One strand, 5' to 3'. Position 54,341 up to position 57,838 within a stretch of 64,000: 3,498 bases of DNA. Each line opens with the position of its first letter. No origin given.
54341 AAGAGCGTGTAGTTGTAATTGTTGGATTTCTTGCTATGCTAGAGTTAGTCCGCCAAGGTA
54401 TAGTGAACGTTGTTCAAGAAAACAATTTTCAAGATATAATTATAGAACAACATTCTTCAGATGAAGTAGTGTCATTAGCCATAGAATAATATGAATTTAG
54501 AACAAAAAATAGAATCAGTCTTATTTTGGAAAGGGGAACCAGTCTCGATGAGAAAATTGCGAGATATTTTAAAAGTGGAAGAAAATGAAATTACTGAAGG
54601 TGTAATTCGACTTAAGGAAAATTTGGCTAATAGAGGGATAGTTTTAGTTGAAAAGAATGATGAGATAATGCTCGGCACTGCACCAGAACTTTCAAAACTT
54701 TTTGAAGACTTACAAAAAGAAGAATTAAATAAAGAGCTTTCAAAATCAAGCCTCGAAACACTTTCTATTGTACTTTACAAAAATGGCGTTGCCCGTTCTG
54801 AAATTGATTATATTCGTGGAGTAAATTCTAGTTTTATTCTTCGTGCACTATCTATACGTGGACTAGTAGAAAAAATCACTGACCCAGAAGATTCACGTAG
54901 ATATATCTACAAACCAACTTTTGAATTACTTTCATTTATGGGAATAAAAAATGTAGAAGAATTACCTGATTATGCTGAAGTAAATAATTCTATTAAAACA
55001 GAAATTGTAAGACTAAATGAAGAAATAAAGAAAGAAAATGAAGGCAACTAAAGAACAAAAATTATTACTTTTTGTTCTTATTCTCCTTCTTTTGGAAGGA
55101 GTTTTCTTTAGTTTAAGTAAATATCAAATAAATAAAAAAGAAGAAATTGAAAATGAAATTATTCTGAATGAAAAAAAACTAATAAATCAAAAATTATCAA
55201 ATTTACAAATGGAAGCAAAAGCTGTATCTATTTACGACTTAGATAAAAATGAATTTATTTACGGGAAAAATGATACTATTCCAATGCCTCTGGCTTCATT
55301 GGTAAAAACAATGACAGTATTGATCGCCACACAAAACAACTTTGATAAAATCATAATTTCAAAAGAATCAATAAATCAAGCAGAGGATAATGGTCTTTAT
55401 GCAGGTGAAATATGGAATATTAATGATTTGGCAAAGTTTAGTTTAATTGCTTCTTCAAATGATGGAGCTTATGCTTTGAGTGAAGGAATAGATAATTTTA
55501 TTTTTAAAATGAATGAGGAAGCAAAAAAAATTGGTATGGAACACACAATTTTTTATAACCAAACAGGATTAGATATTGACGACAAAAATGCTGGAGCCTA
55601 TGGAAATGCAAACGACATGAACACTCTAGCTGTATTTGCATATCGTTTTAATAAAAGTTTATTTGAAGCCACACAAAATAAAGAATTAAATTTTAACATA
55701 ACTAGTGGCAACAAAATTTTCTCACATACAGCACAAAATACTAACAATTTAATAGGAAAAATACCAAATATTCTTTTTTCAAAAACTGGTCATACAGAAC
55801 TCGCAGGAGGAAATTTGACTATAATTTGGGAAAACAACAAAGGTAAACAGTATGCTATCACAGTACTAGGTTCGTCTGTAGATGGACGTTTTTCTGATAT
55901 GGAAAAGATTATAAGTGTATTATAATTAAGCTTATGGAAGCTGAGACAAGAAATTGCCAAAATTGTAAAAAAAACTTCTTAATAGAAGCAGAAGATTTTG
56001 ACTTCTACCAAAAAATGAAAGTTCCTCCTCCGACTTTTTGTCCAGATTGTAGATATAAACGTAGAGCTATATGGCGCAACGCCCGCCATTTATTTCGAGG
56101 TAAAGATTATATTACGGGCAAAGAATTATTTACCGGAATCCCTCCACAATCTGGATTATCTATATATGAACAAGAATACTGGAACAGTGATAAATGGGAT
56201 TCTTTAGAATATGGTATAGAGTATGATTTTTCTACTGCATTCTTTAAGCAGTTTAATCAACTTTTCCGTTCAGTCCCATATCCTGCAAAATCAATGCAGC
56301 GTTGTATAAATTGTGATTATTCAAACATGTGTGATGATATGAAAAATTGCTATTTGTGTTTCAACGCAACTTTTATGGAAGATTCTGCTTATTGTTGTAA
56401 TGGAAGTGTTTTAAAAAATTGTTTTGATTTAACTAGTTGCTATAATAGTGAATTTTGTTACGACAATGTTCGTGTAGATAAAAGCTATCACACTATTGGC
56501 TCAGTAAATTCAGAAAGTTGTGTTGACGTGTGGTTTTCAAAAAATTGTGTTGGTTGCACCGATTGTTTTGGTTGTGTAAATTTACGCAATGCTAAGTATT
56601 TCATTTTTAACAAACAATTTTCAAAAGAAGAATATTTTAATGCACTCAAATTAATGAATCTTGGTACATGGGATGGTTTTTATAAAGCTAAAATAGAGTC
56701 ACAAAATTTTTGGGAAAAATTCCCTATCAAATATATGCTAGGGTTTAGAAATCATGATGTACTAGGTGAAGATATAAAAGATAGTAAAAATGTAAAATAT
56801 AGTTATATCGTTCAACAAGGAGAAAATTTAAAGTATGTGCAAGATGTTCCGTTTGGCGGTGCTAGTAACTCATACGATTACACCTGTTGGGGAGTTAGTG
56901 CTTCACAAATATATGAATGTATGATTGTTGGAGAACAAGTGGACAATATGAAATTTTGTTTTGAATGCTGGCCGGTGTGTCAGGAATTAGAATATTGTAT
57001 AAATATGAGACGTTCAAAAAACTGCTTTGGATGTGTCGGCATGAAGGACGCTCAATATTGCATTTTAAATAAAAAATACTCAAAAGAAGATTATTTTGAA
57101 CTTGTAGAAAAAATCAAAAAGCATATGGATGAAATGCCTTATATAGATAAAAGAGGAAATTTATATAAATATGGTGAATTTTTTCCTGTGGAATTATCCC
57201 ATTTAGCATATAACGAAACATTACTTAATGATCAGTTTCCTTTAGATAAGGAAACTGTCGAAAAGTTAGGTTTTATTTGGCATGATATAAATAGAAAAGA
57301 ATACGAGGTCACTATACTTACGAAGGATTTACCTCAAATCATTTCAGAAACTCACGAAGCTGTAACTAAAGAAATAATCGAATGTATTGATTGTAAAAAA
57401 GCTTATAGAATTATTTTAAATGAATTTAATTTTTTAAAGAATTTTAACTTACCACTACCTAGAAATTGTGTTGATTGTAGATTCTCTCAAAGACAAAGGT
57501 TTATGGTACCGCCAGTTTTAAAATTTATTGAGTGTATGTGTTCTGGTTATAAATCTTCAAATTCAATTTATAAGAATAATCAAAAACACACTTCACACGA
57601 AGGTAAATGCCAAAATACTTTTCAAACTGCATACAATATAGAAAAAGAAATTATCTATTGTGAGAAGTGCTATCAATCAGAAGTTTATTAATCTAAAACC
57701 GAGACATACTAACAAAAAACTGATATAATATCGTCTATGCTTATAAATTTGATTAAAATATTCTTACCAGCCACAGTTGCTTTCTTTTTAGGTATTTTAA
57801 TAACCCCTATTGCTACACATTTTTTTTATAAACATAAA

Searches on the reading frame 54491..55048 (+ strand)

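Call 29: search_protein_families(library=pfam, proteins=[window:54491-55048:+], max_evalue=0.001)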
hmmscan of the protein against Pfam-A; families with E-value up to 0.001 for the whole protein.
window:54491-55048:+ (186 aa): 1 family
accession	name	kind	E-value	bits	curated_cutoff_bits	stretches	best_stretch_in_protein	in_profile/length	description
PF04079.22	SMC_ScpB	-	6.6e-37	127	27.4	1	6-160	2-159/160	Segregation and condensation complex subunit ScpB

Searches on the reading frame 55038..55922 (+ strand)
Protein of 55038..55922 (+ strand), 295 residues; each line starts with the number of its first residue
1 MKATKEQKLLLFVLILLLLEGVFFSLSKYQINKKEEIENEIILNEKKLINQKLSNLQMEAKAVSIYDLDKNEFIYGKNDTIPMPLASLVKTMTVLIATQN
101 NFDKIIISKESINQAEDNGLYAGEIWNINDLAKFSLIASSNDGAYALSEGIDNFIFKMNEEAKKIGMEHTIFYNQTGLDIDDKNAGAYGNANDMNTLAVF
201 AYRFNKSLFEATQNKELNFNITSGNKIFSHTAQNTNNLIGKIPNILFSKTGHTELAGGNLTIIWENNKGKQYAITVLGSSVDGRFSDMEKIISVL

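Call 29: search_protein_families(library=pfam, proteins=[window:55038-55922:+], max_evalue=0.001)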
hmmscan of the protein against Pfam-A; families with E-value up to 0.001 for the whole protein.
window:55038-55922:+ (295 aa): 2 families
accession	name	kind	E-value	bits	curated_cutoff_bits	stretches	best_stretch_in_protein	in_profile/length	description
PF00768.25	Peptidase_S11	-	1.3e-26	94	27.6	1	53-267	5-226/239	D-alanyl-D-alanine carboxypeptidase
PF13354.11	Beta-lactamase2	-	0.00053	19.8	22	0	63-198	2-143/214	Beta-lactamase enzyme family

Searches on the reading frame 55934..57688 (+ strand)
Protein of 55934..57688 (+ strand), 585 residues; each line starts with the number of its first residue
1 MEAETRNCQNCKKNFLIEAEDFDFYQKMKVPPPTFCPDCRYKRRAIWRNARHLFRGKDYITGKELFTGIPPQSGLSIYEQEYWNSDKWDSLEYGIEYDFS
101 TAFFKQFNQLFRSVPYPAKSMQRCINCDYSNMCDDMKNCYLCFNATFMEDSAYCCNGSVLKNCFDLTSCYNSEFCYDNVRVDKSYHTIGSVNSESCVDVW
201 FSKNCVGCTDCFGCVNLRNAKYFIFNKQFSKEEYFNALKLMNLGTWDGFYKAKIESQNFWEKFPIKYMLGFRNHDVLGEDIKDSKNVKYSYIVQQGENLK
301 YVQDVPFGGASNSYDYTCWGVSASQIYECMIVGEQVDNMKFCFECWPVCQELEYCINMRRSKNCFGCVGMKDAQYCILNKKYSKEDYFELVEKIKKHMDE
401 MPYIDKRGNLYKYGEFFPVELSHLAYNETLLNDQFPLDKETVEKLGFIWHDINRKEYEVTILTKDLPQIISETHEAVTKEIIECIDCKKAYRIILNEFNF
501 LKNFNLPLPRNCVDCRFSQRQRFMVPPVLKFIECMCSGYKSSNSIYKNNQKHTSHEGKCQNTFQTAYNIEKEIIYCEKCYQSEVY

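Call 69: search_protein_families(library=pfam, proteins=[window:55934-57688:+], max_evalue=0.001)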
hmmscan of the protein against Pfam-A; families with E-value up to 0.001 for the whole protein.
window:55934-57688:+ (585 aa): 1 family
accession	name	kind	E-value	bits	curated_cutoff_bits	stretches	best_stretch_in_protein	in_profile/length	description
PF13451.12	zf_Tbcl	-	0.00068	20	24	1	5-45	4-45/48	Probable treble clef domain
